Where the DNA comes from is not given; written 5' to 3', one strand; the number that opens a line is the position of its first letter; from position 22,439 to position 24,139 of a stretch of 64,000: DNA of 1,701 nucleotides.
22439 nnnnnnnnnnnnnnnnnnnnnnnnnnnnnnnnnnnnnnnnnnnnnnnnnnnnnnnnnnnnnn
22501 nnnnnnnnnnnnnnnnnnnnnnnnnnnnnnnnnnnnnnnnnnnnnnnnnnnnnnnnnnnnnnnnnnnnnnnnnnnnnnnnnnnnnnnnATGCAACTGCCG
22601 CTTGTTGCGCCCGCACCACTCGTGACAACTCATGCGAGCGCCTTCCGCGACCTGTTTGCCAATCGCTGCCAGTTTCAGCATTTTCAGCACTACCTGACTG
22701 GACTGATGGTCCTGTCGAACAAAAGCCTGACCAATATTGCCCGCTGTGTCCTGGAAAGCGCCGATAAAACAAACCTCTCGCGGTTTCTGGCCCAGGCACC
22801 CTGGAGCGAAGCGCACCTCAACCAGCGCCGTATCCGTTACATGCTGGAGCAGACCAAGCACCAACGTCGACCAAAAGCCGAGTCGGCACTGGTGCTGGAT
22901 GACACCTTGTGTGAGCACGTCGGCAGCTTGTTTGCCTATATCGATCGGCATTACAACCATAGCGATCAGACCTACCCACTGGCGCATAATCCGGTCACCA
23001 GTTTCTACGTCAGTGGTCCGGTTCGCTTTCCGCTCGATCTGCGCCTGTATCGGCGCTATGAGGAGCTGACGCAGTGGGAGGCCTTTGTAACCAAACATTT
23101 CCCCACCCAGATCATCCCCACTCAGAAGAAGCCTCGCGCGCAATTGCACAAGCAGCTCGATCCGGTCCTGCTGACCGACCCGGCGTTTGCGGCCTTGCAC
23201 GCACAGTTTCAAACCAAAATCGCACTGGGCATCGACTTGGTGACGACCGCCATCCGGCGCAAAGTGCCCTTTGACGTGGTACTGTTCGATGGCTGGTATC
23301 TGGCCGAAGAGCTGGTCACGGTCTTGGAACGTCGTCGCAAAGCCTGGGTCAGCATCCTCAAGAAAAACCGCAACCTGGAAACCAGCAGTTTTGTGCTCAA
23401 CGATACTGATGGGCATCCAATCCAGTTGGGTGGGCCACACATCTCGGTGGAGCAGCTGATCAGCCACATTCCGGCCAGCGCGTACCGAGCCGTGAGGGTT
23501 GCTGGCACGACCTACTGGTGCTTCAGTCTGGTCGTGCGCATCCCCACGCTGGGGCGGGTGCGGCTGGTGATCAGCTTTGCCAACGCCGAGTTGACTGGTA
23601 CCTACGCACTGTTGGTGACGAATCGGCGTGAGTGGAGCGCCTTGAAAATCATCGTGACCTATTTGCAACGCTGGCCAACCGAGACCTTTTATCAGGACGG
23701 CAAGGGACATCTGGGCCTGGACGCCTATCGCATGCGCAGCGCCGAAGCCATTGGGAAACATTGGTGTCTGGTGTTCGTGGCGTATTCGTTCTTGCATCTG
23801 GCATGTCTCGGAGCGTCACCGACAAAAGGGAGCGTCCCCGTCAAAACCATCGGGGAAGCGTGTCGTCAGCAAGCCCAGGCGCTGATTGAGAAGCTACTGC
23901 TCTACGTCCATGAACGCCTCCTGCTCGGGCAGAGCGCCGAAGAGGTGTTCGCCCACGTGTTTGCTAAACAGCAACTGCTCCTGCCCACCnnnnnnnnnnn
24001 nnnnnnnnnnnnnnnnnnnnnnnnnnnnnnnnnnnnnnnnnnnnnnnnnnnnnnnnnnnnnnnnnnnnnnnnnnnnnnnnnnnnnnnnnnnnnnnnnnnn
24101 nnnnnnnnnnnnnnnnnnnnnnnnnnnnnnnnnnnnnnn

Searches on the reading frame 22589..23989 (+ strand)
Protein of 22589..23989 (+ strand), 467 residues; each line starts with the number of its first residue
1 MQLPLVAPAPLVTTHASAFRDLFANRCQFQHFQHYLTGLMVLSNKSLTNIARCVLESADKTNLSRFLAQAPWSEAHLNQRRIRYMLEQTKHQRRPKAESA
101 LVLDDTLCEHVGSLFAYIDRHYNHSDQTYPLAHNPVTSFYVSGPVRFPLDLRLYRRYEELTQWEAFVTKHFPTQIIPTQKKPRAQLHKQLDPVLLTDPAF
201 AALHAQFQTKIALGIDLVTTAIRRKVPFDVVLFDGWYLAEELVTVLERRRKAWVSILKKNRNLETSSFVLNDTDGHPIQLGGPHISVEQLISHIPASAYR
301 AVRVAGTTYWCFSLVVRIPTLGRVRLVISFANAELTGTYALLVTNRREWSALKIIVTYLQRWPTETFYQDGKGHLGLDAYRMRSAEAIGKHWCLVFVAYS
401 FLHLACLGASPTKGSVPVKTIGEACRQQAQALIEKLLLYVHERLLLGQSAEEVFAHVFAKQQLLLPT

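Call 43: search_protein_families(library=pfam, proteins=[window:22589-23989:+])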
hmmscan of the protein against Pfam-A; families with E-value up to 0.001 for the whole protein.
window:22589-23989:+ (467 aa): 2 families
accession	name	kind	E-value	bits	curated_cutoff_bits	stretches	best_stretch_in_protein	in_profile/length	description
PF13546.12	DDE_5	-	1.1e-17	65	27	1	19-264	2-215/272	DDE superfamily endonuclease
PF01609.27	DDE_Tnp_1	-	2.7e-10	40.8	23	1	213-400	64-199/200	Transposase DDE domain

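Call 62: search_protein_families(library=ncbifam, proteins=[window:22589-23989:+])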
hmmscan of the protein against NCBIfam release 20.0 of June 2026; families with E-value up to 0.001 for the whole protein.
window:22589-23989:+ (467 aa): 8 families
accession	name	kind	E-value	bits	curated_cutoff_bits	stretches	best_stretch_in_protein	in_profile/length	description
NF033540.2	transpos_IS701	equivalog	1.3e-58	199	150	2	205-404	159-361/363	IS701 family transposase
NF049999.1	transpos_IS701_3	equivalog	5.1e-27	94.8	170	1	18-408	12-363/412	IS701 family transposase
NF049925.1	transpos_IS4_4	equivalog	2.5e-22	79.2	250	1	58-404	61-369/449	IS4 family transposase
NF049921.1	transpos_IS701_2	equivalog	8.4e-21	74.7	250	2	42-263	13-180/318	IS701 family transposase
NF033592.1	transpos_IS4_1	equivalog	6.8e-09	35.3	115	1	215-403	164-329/332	IS4 family transposase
NF033559.2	transpos_IS1634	equivalog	1.2e-06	27.8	100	1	336-404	358-425/483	IS1634 family transposase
NF033591.1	transpos_IS4_2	equivalog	3.1e-05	23.2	152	1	341-409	215-284/340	IS4 family transposase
NF033590.1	transpos_IS4_3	equivalog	0.00048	19.2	160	1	350-412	267-330/405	IS4 family transposase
